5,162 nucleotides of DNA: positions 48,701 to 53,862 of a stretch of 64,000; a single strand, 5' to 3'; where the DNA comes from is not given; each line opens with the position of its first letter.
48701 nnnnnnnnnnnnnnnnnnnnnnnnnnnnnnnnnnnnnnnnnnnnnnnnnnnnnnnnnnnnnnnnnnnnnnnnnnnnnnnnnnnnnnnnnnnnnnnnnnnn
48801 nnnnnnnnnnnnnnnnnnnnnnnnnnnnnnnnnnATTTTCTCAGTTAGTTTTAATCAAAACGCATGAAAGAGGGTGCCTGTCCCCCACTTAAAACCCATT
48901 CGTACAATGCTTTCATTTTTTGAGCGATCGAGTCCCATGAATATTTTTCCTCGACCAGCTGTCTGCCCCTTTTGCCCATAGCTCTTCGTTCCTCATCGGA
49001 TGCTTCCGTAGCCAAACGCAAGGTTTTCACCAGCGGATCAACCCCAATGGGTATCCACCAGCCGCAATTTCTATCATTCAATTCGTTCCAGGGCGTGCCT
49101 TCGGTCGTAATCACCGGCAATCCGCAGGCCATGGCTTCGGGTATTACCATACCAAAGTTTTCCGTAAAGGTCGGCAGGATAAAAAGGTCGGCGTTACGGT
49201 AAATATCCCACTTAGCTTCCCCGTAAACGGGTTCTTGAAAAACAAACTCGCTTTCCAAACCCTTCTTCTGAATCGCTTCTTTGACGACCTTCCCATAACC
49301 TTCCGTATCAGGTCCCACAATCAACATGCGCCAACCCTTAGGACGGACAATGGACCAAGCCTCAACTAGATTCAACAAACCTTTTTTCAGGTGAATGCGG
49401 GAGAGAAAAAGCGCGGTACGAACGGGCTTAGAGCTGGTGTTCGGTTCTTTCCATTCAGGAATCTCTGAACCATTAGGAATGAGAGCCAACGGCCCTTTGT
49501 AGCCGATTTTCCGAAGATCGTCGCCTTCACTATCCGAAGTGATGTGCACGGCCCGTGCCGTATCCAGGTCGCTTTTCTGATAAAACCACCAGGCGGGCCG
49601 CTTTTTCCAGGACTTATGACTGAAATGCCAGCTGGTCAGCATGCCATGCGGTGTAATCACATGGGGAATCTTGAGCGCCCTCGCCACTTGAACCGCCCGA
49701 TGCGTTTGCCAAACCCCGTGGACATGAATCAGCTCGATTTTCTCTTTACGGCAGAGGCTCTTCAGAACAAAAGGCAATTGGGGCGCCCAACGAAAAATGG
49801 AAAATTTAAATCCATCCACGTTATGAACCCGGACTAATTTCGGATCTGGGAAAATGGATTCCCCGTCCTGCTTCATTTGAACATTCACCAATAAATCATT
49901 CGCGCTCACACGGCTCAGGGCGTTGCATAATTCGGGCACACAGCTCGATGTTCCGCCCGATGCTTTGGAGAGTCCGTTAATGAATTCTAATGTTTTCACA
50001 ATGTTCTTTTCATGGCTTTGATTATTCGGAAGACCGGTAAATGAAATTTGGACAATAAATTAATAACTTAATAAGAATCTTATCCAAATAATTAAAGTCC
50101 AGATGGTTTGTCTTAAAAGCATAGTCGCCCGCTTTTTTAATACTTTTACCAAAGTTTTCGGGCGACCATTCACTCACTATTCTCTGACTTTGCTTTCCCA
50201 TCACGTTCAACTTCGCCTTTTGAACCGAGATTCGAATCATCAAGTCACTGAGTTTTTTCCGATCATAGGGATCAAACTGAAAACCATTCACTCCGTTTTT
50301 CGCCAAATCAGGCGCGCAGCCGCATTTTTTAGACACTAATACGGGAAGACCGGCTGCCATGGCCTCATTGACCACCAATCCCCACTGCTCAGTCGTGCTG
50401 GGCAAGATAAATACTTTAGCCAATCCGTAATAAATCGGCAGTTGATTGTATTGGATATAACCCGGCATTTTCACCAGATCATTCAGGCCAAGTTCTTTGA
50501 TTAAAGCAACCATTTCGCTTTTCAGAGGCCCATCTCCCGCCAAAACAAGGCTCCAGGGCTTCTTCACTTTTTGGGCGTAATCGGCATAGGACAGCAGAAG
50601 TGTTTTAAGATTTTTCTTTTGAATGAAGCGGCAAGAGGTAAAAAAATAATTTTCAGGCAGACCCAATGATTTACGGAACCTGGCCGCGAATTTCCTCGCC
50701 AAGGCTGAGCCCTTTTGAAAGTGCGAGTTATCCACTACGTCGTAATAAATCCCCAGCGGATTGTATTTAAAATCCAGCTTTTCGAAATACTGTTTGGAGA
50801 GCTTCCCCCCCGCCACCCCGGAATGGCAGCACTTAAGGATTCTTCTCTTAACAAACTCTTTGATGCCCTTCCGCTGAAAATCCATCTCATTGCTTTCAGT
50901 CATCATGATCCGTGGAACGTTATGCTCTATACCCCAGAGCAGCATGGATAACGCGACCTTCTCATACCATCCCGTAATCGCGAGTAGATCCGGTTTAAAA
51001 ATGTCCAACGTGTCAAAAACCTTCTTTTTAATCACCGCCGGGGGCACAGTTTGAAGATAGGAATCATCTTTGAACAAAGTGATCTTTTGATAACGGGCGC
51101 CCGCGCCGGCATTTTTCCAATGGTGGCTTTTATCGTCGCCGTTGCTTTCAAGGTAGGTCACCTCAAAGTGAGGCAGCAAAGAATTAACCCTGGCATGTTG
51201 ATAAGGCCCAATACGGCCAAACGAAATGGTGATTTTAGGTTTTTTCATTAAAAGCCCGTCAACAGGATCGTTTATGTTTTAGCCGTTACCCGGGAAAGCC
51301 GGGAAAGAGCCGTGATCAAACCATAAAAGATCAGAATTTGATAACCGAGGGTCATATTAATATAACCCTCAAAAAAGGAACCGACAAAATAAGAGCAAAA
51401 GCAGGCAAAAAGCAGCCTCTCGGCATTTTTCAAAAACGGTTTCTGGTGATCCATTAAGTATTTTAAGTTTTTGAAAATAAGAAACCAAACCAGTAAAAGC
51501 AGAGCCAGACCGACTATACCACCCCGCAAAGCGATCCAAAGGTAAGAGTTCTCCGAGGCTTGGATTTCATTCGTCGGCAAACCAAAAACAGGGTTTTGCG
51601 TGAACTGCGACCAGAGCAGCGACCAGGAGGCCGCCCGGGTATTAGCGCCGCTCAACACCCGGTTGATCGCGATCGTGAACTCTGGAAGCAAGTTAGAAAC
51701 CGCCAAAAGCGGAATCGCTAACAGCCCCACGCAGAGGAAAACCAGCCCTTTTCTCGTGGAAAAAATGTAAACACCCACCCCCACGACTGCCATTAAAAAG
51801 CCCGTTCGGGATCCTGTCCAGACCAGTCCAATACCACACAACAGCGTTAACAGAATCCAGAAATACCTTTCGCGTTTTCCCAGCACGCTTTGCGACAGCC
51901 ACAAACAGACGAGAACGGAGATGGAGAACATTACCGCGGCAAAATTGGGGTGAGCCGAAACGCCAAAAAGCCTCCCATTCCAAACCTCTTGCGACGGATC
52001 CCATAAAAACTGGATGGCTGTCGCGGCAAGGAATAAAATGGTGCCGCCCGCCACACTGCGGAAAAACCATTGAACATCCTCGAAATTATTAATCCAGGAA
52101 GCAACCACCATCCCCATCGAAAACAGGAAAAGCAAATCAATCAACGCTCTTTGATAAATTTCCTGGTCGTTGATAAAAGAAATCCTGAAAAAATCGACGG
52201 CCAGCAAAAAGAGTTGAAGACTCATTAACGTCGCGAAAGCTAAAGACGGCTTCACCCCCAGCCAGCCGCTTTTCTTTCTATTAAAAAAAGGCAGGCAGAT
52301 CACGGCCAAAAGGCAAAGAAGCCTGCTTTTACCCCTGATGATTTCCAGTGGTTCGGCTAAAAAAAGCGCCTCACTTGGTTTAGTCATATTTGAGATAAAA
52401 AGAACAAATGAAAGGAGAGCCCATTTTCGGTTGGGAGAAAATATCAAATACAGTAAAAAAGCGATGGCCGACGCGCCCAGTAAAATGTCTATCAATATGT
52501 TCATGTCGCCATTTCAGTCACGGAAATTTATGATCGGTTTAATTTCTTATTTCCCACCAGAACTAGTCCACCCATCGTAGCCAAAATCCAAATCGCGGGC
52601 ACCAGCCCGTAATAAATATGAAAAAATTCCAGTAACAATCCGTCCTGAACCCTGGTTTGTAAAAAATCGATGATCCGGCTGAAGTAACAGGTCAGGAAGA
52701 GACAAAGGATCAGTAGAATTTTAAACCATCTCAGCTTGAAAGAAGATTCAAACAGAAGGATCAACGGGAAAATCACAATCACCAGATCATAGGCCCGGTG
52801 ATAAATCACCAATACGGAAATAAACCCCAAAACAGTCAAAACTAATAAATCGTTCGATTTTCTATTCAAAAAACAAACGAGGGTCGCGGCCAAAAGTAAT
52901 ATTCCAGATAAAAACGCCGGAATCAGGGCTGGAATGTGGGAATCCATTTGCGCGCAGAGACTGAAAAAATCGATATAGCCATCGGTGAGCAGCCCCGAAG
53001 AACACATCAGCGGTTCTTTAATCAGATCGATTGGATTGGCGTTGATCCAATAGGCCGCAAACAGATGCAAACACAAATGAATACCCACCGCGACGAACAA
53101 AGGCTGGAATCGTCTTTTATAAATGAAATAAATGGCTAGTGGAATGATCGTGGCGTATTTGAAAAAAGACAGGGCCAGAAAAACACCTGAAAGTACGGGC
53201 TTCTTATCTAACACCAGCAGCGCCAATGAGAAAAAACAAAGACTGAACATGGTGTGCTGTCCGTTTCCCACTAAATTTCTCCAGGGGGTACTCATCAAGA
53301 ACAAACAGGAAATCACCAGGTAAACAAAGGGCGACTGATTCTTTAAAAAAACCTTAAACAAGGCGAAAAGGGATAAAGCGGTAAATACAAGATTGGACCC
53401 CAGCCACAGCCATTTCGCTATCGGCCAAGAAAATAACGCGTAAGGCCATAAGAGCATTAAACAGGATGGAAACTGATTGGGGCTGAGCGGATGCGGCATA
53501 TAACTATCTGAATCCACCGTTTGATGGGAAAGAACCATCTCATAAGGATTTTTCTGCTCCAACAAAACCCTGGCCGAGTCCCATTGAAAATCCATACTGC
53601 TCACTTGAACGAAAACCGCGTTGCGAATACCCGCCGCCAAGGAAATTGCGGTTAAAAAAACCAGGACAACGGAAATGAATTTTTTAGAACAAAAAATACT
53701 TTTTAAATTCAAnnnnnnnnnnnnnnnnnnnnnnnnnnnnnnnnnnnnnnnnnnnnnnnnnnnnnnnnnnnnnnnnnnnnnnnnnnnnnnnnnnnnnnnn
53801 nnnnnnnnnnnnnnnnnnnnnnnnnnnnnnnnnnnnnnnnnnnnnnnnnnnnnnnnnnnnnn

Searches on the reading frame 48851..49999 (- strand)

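Call 16: search_protein_families(library=pfam, proteins=[window:48851-49999:-], max_evalue=0.00001)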
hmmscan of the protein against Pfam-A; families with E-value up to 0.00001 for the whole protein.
window:48851-49999:- (382 aa): 6 families
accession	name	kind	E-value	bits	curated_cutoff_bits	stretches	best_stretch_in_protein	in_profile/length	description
PF00534.26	Glycos_transf_1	-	6.4e-26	91.4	26.4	1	181-347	3-171/172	Glycosyl transferases group 1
PF13692.12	Glyco_trans_1_4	-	2.7e-22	80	27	1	195-317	3-125/142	Glycosyl transferases group 1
PF13439.12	Glyco_transf_4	-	2.3e-20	73.8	28.5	1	15-177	2-165/170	Glycosyltransferase Family 4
PF13579.12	Glyco_trans_4_4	-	1.3e-17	65.1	29.7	1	55-177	39-158/158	Glycosyl transferase 4-like domain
PF13524.12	Glyco_trans_1_2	-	9.1e-08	32.6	25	1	221-362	13-142/144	Glycosyl transferase-like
PF20706.3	GT4-conflict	-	3.8e-07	29.9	26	1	170-300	174-312/385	Family 4 Glycosyltransferase in conflict systems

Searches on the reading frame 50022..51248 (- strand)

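Call 16: search_protein_families(library=pfam, proteins=[window:50022-51248:-], max_evalue=0.00001)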
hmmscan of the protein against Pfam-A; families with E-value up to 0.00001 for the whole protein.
window:50022-51248:- (408 aa): 3 families
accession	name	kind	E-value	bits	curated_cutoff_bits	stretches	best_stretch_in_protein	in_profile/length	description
PF00534.26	Glycos_transf_1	-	1.4e-35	122.8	26.4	1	193-355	9-170/172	Glycosyl transferases group 1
PF13692.12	Glyco_trans_1_4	-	3.6e-24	86.1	27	1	203-340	5-139/142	Glycosyl transferases group 1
PF20706.3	GT4-conflict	-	1.3e-09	38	26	1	277-318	282-323/385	Family 4 Glycosyltransferase in conflict systems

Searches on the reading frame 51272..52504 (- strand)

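Call 16: search_protein_families(library=pfam, proteins=[window:51272-52504:-], max_evalue=0.00001)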
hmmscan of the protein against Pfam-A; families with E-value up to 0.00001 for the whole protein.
window:51272-52504:- (410 aa): 1 family
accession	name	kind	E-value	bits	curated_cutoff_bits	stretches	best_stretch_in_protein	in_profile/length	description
PF04932.20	Wzy_C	-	1.2e-07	32.1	31.7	1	219-337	2-149/149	O-Antigen ligase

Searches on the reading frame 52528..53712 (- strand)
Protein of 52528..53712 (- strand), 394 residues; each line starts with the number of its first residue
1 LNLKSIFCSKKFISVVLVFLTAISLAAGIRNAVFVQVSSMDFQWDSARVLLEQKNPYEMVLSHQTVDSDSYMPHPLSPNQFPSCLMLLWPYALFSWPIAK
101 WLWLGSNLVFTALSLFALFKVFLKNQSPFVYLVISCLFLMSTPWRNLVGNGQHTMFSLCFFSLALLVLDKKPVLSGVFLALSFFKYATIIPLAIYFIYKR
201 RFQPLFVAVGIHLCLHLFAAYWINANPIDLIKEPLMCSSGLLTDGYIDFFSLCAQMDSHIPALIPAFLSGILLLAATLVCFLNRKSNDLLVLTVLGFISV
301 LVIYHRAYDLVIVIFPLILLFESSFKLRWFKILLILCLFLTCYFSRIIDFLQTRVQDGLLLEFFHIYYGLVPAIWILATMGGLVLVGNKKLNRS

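Call 16: search_protein_families(library=pfam, proteins=[window:52528-53712:-], max_evalue=0.00001)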
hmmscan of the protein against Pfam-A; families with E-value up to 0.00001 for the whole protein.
window:52528-53712:- (394 aa): 1 family
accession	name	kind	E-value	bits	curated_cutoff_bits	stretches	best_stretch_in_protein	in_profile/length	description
PF09594.16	GT87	-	2.3e-10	41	25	1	82-280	5-184/237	Glycosyltransferase family 87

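Call 38: search_protein_families(library=ncbifam, proteins=[window:52528-53712:-], max_evalue=0.00001)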
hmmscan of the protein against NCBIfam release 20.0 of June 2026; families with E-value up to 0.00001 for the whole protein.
window:52528-53712:- (394 aa): 0 families
